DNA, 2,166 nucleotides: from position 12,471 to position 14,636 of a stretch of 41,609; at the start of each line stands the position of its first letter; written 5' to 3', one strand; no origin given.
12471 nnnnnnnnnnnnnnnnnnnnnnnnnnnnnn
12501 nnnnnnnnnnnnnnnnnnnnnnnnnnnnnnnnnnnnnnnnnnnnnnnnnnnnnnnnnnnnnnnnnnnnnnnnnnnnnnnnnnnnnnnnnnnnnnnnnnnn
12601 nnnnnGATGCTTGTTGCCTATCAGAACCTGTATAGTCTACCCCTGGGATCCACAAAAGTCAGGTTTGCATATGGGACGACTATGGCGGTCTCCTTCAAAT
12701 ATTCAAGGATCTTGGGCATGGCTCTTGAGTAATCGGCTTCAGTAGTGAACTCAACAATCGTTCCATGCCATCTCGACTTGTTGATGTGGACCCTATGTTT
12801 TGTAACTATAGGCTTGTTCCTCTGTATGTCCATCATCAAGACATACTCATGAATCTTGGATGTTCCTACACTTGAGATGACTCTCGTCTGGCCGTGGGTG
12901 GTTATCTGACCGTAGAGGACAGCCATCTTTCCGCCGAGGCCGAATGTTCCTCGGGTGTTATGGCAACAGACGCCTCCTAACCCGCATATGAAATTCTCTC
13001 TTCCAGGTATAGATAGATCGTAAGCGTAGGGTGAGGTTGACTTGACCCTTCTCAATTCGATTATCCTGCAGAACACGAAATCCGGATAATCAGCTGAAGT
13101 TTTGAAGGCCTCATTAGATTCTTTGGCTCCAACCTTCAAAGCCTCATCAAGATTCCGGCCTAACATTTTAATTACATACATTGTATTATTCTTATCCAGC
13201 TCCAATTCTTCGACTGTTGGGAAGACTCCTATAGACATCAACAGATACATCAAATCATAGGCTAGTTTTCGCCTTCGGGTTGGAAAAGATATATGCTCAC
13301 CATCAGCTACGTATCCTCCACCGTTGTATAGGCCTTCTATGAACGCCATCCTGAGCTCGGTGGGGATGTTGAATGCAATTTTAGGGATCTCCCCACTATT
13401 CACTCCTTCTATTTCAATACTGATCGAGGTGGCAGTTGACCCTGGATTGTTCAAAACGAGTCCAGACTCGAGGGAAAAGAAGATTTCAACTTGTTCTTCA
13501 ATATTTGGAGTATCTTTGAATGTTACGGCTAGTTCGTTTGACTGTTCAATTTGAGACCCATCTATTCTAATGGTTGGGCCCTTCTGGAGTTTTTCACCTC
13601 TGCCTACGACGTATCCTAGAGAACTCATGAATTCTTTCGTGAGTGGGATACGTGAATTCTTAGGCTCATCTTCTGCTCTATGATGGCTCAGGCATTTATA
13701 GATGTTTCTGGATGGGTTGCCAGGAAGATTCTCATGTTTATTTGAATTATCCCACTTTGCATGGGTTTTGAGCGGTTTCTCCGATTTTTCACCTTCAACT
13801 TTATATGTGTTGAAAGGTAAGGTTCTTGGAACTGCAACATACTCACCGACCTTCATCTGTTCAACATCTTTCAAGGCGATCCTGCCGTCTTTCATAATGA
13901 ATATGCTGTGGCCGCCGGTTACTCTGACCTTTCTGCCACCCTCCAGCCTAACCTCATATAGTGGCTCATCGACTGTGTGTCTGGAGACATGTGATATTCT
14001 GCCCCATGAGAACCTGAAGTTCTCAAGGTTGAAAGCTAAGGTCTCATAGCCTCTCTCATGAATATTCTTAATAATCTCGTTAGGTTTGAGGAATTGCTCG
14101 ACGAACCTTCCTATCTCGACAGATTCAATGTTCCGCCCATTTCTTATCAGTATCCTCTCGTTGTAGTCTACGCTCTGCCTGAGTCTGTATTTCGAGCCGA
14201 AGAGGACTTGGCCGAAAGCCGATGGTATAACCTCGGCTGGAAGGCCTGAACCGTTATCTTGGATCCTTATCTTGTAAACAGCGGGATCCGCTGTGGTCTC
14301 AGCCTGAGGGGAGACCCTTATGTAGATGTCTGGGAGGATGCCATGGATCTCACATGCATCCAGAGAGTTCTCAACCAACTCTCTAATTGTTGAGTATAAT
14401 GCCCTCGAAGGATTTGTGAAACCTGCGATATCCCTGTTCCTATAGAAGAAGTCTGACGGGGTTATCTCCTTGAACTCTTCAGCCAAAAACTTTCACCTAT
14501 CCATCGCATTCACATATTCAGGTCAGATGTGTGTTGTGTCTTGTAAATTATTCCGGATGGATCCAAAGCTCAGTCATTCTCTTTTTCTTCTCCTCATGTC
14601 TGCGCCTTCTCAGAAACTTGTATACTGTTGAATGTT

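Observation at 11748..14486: top6B is split into two in-frame ORFs by a tandem TGA-TAG at about the GHKL / H2TH-transducer boundary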

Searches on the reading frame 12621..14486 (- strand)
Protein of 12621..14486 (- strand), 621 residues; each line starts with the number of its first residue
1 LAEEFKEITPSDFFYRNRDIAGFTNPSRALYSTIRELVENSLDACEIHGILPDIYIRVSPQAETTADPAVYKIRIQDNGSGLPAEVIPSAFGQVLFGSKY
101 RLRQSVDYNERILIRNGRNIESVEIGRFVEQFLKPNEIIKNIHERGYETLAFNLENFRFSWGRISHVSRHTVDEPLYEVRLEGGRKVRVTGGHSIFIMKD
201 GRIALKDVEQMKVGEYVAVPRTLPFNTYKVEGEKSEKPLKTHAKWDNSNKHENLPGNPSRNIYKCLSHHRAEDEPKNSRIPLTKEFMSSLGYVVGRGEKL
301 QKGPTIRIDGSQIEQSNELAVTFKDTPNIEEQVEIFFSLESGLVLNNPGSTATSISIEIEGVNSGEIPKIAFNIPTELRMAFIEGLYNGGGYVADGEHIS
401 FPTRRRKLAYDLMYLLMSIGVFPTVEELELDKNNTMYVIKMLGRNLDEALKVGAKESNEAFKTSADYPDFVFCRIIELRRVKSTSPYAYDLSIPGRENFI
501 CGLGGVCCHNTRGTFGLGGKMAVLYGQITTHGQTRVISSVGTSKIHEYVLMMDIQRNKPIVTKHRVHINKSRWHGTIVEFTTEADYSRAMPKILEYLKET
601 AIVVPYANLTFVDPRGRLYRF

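Call 3: search_protein_families(library=pfam, proteins=[window:12621-14486:-], max_evalue=0.01)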
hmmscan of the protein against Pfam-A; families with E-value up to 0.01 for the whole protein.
window:12621-14486:- (621 aa): 4 families
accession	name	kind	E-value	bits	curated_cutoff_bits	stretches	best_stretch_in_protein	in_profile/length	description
PF14890.11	Intein_splicing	-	8.8e-20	71.5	35.8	1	139-510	12-155/155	Intein splicing domain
PF14528.11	LAGLIDADG_3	-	6.1e-08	33.3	22.5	1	378-444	2-72/82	LAGLIDADG-like domain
PF02518.31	HATPase_c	-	5.6e-06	27.2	26.4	1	28-96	4-61/111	Histidine kinase-, DNA gyrase B-, and HSP90-like ATPase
PF13589.12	HATPase_c_3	-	0.0027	18.2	25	0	33-105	6-67/137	Histidine kinase-, DNA gyrase B-, and HSP90-like ATPase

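Call 18: find_homologous_proteins(query=window:12624-14486:-)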
Query window:12624-14486:- (621 aa): 1414 proteins with E <= 0.001 among 8000 candidates; the best 120 are listed.
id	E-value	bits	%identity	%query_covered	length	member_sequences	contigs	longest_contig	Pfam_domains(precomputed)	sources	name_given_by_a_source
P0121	0.0e+0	1242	92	95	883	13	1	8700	PF09239.18,PF14528.12,PF14890.12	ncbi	ncbi:MAG: DNA topoisomerase VI subunit B, partial [Candidatus Bathyarchaeia archaeon]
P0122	0.0e+0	1209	86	100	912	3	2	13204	PF09239.18,PF02518.32,PF14528.12,PF14890.12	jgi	jgi:DNA topoisomerase-6 subunit B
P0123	5.1e-262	889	66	100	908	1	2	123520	PF09239.18,PF02518.32,PF14528.12,PF14890.12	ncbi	ncbi:MAG: DNA topoisomerase VI subunit B [Candidatus Bathyarchaeia archaeon]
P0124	2.3e-204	698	63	43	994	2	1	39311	PF09239.18,PF02518.32,PF14528.12,PF14890.12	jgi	-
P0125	4.1e-112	394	85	18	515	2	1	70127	PF09239.18,PF02518.32,PF13589.13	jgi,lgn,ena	-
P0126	7.7e-108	380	79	18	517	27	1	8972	PF09239.18,PF02518.32,PF13589.13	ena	-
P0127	7.7e-107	376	82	18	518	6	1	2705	PF09239.18,PF02518.32,PF13589.13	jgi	jgi:DNA topoisomerase-6 subunit B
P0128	2.7e-104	368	80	18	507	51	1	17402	PF09239.18,PF02518.32,PF13589.13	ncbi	ncbi:DNA topoisomerase VI subunit B [Thermoproteota archaeon]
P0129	8.3e-99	350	73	18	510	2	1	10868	PF09239.18,PF02518.32,PF13589.13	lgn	-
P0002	8.2e-98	346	86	18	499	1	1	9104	PF09239.18,PF02518.32,PF13589.13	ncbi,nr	ncbi:DNA topoisomerase VI subunit B [Candidatus Bathyarchaeota archaeon]|nr:DNA topoisomerase VI sub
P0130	1.0e-96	343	73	18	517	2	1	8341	PF09239.18,PF02518.32,PF13589.13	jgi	-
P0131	1.1e-96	343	73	18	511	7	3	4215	PF09239.18,PF02518.32,PF13589.13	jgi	jgi:DNA topoisomerase-6 subunit B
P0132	1.1e-95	339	81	18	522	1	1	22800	PF09239.18,PF02518.32,PF13589.13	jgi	jgi:DNA topoisomerase-6 subunit B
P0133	1.5e-95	339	75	17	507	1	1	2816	PF09239.18,PF02518.32,PF13589.13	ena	-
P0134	6.5e-95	337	73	18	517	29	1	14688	PF09239.18,PF02518.32,PF13589.13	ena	-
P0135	1.9e-94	335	72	18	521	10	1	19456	PF09239.18,PF02518.32,PF13589.13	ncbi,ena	-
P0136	3.4e-94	335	71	18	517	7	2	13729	PF09239.18,PF02518.32,PF13589.13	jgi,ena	-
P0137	6.4e-94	334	71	18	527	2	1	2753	PF09239.18,PF02518.32,PF13589.13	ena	-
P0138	1.3e-93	333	71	18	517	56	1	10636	PF09239.18,PF02518.32,PF13589.13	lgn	-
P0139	1.3e-93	333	72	18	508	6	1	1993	PF09239.18,PF02518.32,PF13589.13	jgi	-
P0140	1.6e-93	332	73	18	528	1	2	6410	PF09239.18,PF02518.32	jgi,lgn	jgi:DNA topoisomerase-6 subunit B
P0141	3.6e-93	331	71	17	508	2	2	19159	PF09239.18,PF02518.32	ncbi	-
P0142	6.7e-93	330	72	18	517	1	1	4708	PF09239.18,PF02518.32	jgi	jgi:DNA topoisomerase-6 subunit B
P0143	7.8e-93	330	70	18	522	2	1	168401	PF09239.18,PF02518.32,PF13589.13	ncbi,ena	-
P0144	1.2e-92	329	71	17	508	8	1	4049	PF09239.18,PF02518.32,PF13589.13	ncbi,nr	ncbi:MAG: DNA topoisomerase VI subunit B [Candidatus Bathyarchaeota archaeon]|nr:DNA topoisomerase V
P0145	2.3e-92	328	73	18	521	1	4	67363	PF09239.18,PF02518.32,PF13589.13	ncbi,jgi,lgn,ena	-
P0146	3.1e-92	328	73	18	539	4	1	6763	PF09239.18,PF02518.32,PF13589.13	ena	-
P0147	3.9e-92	328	71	18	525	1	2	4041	PF09239.18,PF02518.32,PF13589.13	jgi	jgi:DNA topoisomerase-6 subunit B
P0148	4.2e-92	328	72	18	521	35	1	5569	PF09239.18,PF02518.32,PF13589.13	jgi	-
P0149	5.7e-92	327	69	18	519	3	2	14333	PF09239.18,PF02518.32,PF13589.13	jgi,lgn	jgi:DNA topoisomerase-6 subunit B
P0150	5.8e-92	327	71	18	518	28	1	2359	PF09239.18,PF02518.32,PF13589.13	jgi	jgi:DNA topoisomerase-6 subunit B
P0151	9.4e-92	326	77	18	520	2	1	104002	PF09239.18,PF02518.32,PF13589.13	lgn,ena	-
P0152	9.5e-92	326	73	18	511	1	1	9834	PF09239.18,PF02518.32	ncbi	-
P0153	1.2e-91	326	70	18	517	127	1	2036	PF09239.18,PF02518.32,PF13589.13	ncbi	-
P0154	1.4e-91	326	71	18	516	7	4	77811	PF09239.18,PF02518.32,PF13589.13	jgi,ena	jgi:DNA topoisomerase-6 subunit B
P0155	1.7e-91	326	66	18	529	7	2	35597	PF09239.18,PF02518.32,PF13589.13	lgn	-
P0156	1.8e-91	326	73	18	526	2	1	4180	PF09239.18,PF02518.32,PF13589.13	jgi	jgi:DNA topoisomerase-6 subunit B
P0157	2.1e-91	325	73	18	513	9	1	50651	PF09239.18,PF02518.32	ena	-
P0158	2.2e-91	325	70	18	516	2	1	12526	PF09239.18,PF02518.32,PF13589.13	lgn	-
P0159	2.4e-91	325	74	18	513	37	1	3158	PF09239.18,PF02518.32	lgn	-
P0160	2.7e-91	325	71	18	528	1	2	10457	PF09239.18,PF02518.32,PF13589.13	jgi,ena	-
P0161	2.9e-91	325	75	18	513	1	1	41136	PF09239.18,PF02518.32,PF13589.13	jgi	-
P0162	4.5e-91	324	69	18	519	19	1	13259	PF09239.18,PF02518.32,PF13589.13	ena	-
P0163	7.0e-91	324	73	17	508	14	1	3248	PF09239.18,PF02518.32,PF13589.13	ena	-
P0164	7.3e-91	323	71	18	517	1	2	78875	PF09239.18,PF02518.32,PF13589.13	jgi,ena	jgi:DNA topoisomerase-6 subunit B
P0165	7.9e-91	323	74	18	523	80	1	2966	PF09239.18,PF02518.32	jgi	-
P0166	8.2e-91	323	71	18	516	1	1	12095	PF09239.18,PF02518.32,PF13589.13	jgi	jgi:DNA topoisomerase-6 subunit B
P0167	1.2e-90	323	68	18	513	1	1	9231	PF09239.18,PF02518.32,PF13589.13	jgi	jgi:DNA topoisomerase-6 subunit B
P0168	1.8e-90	322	69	18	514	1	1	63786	PF09239.18,PF02518.32,PF13589.13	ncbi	-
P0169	3.0e-90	321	69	18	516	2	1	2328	PF09239.18,PF02518.32,PF13589.13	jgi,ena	-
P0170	3.2e-90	321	70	18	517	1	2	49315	PF09239.18,PF02518.32,PF13589.13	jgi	-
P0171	3.3e-90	321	70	18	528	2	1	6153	PF09239.18,PF02518.32,PF13589.13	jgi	-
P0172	4.1e-90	321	75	18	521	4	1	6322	PF09239.18,PF02518.32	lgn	-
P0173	4.4e-90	321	69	18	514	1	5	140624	PF09239.18,PF02518.32,PF13589.13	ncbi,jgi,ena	-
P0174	5.4e-90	321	70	18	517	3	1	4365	PF09239.18,PF02518.32,PF13589.13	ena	-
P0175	6.1e-90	320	71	18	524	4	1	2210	PF09239.18,PF02518.32,PF13589.13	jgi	jgi:DNA topoisomerase-6 subunit B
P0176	8.0e-90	320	70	18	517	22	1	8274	PF09239.18,PF02518.32,PF13589.13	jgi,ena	-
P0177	1.1e-89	320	71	18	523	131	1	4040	PF09239.18,PF02518.32,PF13589.13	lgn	-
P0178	1.3e-89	319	69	18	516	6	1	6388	PF09239.18,PF02518.32,PF13589.13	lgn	-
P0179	1.5e-89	319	71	18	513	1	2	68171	PF09239.18,PF02518.32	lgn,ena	-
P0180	1.8e-89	319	70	18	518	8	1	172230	PF09239.18,PF02518.32,PF13589.13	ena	-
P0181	2.1e-89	319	69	18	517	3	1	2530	PF09239.18,PF02518.32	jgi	-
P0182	2.4e-89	318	72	18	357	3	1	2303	PF09239.18,PF02518.32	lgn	-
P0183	3.1e-89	318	69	18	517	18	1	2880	PF09239.18,PF02518.32,PF13589.13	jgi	jgi:DNA topoisomerase-6 subunit B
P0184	3.4e-89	318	72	18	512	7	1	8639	PF09239.18,PF02518.32,PF13589.13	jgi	-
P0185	6.5e-89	317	69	18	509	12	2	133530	PF09239.18,PF02518.32,PF13589.13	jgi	jgi:DNA topoisomerase-6 subunit B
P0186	7.2e-89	317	68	18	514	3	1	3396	PF09239.18,PF02518.32,PF13589.13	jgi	jgi:DNA topoisomerase-6 subunit B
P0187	8.3e-89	317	67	18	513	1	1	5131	PF09239.18,PF02518.32,PF13589.13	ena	-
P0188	9.4e-89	317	66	18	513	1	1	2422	PF09239.18,PF02518.32,PF13589.13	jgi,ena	-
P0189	1.3e-88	316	71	18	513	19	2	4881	PF09239.18,PF02518.32,PF13589.13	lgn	-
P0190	1.4e-88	316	68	18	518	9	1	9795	PF09239.18,PF02518.32,PF13589.13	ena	-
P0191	1.4e-88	316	68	18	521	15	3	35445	PF09239.18,PF02518.32,PF13589.13,PF05833.17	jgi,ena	-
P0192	1.5e-88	316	69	18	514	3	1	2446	PF09239.18,PF02518.32,PF13589.13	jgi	jgi:DNA topoisomerase-6 subunit B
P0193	1.7e-88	316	69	18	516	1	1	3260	PF09239.18,PF02518.32,PF13589.13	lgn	-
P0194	2.0e-88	315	71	18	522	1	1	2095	PF09239.18,PF02518.32,PF13589.13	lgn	-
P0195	2.0e-88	315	69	18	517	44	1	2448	PF09239.18,PF02518.32,PF13589.13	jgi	-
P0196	2.6e-88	315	68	18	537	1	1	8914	PF09239.18,PF02518.32,PF13589.13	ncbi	-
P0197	3.8e-88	315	68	18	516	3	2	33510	PF09239.18,PF02518.32,PF13589.13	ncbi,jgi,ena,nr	ncbi:MAG TPA: DNA topoisomerase VI subunit B [Terriglobales bacterium]|nr:DNA topoisomerase VI subun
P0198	3.8e-88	315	67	18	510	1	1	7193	PF09239.18,PF02518.32,PF13589.13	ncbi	ncbi:MAG: DNA topoisomerase VI subunit B [Candidatus Bathyarchaeia archaeon]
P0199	3.9e-88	314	68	18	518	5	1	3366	PF09239.18,PF02518.32,PF13589.13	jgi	-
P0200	4.9e-88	314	68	18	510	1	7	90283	PF09239.18,PF02518.32,PF13589.13,PF05833.17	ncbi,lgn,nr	ncbi:MAG: DNA topoisomerase VI subunit B [Candidatus Bathyarchaeia archaeon]|nr:DNA topoisomerase VI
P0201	5.3e-88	314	49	29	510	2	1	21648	PF09239.18,PF02518.32,PF13589.13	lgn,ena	-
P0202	5.6e-88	314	68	18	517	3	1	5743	PF09239.18,PF02518.32,PF13589.13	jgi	-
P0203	5.7e-88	314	65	18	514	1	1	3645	PF09239.18,PF02518.32,PF13589.13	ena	-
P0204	5.8e-88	314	64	18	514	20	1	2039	PF09239.18,PF02518.32,PF13589.13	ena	-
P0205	7.0e-88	314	68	18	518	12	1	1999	PF09239.18,PF02518.32,PF13589.13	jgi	-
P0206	8.5e-88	313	66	18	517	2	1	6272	PF09239.18,PF02518.32,PF13589.13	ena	-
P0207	1.0e-87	313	70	17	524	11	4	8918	PF09239.18,PF02518.32,PF13589.13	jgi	-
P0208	1.1e-87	313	73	18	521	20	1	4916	PF09239.18,PF02518.32,PF13589.13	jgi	-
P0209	2.0e-87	312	66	18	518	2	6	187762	PF09239.18,PF02518.32,PF13589.13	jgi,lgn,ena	jgi:DNA topoisomerase-6 subunit B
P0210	2.7e-87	312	72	17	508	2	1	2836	PF09239.18,PF02518.32,PF13589.13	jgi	-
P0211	4.1e-87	311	65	18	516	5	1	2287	PF09239.18,PF02518.32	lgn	-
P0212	4.4e-87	311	69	18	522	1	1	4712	PF09239.18,PF02518.32,PF13589.13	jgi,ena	-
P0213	5.1e-87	311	68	18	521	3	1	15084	PF09239.18,PF02518.32,PF13589.13,PF05833.17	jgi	-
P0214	5.9e-87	311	71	18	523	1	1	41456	PF09239.18,PF02518.32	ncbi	-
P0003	8.6e-87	310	83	18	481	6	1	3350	PF09239.18,PF02518.32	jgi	-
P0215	8.8e-87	310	72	18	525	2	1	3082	PF09239.18,PF02518.32,PF13589.13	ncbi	-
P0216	1.3e-86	309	67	18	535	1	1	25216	PF09239.18,PF02518.32,PF13589.13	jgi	jgi:DNA topoisomerase-6 subunit B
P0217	1.4e-86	309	69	18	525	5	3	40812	PF09239.18,PF02518.32,PF13589.13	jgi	jgi:DNA topoisomerase-6 subunit B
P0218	1.4e-86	309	68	18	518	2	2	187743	PF09239.18,PF02518.32,PF13589.13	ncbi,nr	ncbi:DNA topoisomerase VI subunit B [Candidatus Bathyarchaeota archaeon]|nr:DNA topoisomerase VI sub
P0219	1.5e-86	309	71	18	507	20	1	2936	PF09239.18,PF02518.32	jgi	-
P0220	1.8e-86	309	71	18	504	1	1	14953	PF09239.18,PF02518.32,PF13589.13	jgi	-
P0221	1.9e-86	309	71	18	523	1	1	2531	PF09239.18,PF02518.32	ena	-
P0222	2.2e-86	309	72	18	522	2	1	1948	PF09239.18,PF02518.32,PF13589.13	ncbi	-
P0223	2.3e-86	309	69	18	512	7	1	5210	PF09239.18,PF02518.32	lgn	-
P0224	2.4e-86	309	68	18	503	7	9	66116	PF09239.18,PF02518.32,PF13589.13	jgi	jgi:DNA topoisomerase-6 subunit B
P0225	5.0e-86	308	69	18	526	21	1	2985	PF09239.18,PF02518.32,PF13589.13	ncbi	-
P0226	6.2e-86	307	66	18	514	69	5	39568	PF09239.18,PF02518.32,PF13589.13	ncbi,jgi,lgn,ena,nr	ncbi:MAG TPA: DNA topoisomerase VI subunit B [Methylomirabilota bacterium]|nr:DNA topoisomerase VI s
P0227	7.2e-86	307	70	18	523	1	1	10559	PF09239.18,PF02518.32,PF13589.13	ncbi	-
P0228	9.1e-86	307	68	18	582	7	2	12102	PF09239.18,PF02518.32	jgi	-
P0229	9.3e-86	307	70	18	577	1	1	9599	PF09239.18,PF02518.32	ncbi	-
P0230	1.2e-85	306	69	18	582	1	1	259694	PF09239.18,PF02518.32,PF13589.13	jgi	-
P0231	1.3e-85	306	69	18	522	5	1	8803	PF09239.18,PF02518.32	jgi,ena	-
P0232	1.5e-85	306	67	18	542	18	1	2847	PF09239.18,PF02518.32,PF13589.13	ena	-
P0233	1.6e-85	306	67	18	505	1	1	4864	PF09239.18,PF02518.32,PF13589.13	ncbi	-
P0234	1.7e-85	306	71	18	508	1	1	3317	PF09239.18,PF02518.32,PF13589.13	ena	-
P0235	1.7e-85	306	69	18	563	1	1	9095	PF09239.18,PF02518.32,PF13589.13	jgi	-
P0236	1.8e-85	306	69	18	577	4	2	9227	PF09239.18,PF02518.32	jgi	-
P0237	2.2e-85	305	68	18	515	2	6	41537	PF09239.18,PF02518.32,PF13589.13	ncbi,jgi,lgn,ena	-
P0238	2.6e-85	305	66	18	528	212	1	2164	PF09239.18,PF02518.32,PF13589.13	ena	-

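Call 20: find_encoding_contigs(protein=P0121, flank=10000, max_places=4)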
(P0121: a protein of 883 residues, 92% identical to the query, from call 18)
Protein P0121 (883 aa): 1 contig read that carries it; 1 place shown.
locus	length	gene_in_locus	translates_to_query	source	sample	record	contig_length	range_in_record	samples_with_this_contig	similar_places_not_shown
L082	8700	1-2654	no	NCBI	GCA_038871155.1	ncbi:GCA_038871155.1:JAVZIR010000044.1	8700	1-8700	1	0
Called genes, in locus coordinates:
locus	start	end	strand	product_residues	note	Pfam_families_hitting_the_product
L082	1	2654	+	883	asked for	PF14890:Intein_splicing, PF14528:LAGLIDADG_3 (weak), PF09239:Topo-VIb_trans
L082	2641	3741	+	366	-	PF04406:TP6A_N, PF21180:TOP6A-Spo11_Toprim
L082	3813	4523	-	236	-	PF04199:Cyclase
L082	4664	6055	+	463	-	PF02629:CoA_binding, PF13380:CoA_binding_2, PF13607:Succ_CoA_lig, PF19045:Ligase_CoA_2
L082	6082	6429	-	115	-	PF01198:Ribosomal_L31e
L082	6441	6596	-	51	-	PF00832:Ribosomal_L39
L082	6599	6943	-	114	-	PF01984:dsDNA_bind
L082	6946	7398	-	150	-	PF01090:Ribosomal_S19e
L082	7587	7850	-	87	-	PF01985:CRS1_YhbY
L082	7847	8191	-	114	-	PF04032:Rpr2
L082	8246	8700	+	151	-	PF03587:EMG1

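Call 21: find_encoding_contigs(protein=P0122, flank=10000, max_places=4)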
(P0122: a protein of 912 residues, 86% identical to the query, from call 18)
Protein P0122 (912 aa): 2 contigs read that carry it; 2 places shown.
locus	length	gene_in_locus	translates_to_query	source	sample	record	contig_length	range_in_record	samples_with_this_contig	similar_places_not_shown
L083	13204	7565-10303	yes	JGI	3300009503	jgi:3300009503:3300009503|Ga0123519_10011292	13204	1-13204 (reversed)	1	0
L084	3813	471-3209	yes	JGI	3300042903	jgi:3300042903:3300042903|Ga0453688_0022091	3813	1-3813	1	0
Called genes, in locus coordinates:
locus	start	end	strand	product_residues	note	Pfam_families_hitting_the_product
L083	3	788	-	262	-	?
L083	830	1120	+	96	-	PF02597:ThiS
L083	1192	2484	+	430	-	PF00919:UPF0004, PF04055:Radical_SAM, PF01938:TRAM (weak)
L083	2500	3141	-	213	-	PF13263:PHP_C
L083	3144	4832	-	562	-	PF00133:tRNA-synt_1 (weak), PF09334:tRNA-synt_1g, PF08264:Anticodon_1, PF19303:Anticodon_3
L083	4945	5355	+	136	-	PF01873:eIF-5_eIF-2B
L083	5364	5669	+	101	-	PF04242:DUF424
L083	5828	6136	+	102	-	PF01176:eIF-1a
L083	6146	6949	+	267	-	PF01163:RIO1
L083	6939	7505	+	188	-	PF00013:KH_1 (weak), PF21800:KH_KRR1_2nd, PF22891:KH_PNO1_2nd, PF00013:KH_1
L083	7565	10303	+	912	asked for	PF02518:HATPase_c (weak), PF14890:Intein_splicing, PF14528:LAGLIDADG_3 (weak), PF09239:Topo-VIb_trans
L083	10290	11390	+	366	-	PF04406:TP6A_N, PF21180:TOP6A-Spo11_Toprim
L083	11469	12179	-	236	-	PF04199:Cyclase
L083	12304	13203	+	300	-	?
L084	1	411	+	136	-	?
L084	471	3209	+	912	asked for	PF02518:HATPase_c (weak), PF14890:Intein_splicing, PF14528:LAGLIDADG_3 (weak), PF09239:Topo-VIb_trans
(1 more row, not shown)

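Call 49: list_cluster_members(proteins=[P0121, P0122, P0240])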
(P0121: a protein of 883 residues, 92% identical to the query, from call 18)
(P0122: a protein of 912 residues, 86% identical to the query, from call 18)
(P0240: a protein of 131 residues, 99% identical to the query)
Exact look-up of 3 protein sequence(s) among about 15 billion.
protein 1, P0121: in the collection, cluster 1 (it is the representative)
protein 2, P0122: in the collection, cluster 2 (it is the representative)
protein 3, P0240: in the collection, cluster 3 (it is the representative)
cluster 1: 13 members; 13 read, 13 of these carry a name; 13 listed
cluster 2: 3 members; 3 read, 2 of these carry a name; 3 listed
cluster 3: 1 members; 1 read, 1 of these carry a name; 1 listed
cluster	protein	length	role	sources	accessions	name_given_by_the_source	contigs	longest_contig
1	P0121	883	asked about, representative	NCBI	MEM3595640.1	MAG: DNA topoisomerase VI subunit B, partial [Candidatus Bathyarchaeia archaeon]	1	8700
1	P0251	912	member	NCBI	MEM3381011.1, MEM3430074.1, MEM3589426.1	MAG: DNA topoisomerase VI subunit B [Candidatus Bathyarchaeia archaeon]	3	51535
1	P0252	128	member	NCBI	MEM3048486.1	MAG: DNA topoisomerase VI subunit B, partial [Candidatus Bathyarchaeia archaeon]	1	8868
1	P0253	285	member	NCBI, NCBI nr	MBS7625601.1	DNA topoisomerase VI subunit B [Candidatus Bathyarchaeota archaeon]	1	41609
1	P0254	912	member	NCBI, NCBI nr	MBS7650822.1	DNA topoisomerase VI subunit B [Candidatus Bathyarchaeota archaeon]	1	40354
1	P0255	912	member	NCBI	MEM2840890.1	MAG: DNA topoisomerase VI subunit B [Candidatus Bathyarchaeia archaeon]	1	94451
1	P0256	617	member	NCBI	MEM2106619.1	MAG: LAGLIDADG family homing endonuclease, partial [Candidatus Bathyarchaeia archaeon]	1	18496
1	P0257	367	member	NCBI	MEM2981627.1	MAG: DNA topoisomerase VI subunit B, partial [Candidatus Bathyarchaeia archaeon]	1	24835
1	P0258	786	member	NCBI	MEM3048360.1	MAG: DNA topoisomerase VI subunit B, partial [Candidatus Bathyarchaeia archaeon]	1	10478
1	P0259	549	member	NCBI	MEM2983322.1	MAG: LAGLIDADG family homing endonuclease, partial [Candidatus Bathyarchaeia archaeon]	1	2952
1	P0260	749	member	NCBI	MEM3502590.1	MAG: LAGLIDADG family homing endonuclease, partial [Candidatus Bathyarchaeia archaeon]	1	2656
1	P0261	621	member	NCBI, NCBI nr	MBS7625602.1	hypothetical protein KEJ51_00945 [Candidatus Bathyarchaeota archaeon] | hypothetical protein [Candidatus Bathyarchaeota archaeon]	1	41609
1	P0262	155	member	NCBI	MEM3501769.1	MAG: DNA topoisomerase VI subunit B, partial [Candidatus Bathyarchaeia archaeon]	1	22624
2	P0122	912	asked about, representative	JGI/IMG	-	DNA topoisomerase-6 subunit B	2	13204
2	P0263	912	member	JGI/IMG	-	DNA topoisomerase-6 subunit B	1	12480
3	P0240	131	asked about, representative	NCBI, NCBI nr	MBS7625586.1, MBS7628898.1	hypothetical protein KEJ51_00865 [Candidatus Bathyarchaeota archaeon] | hypothetical protein [Candidatus Bathyarchaeota archaeon]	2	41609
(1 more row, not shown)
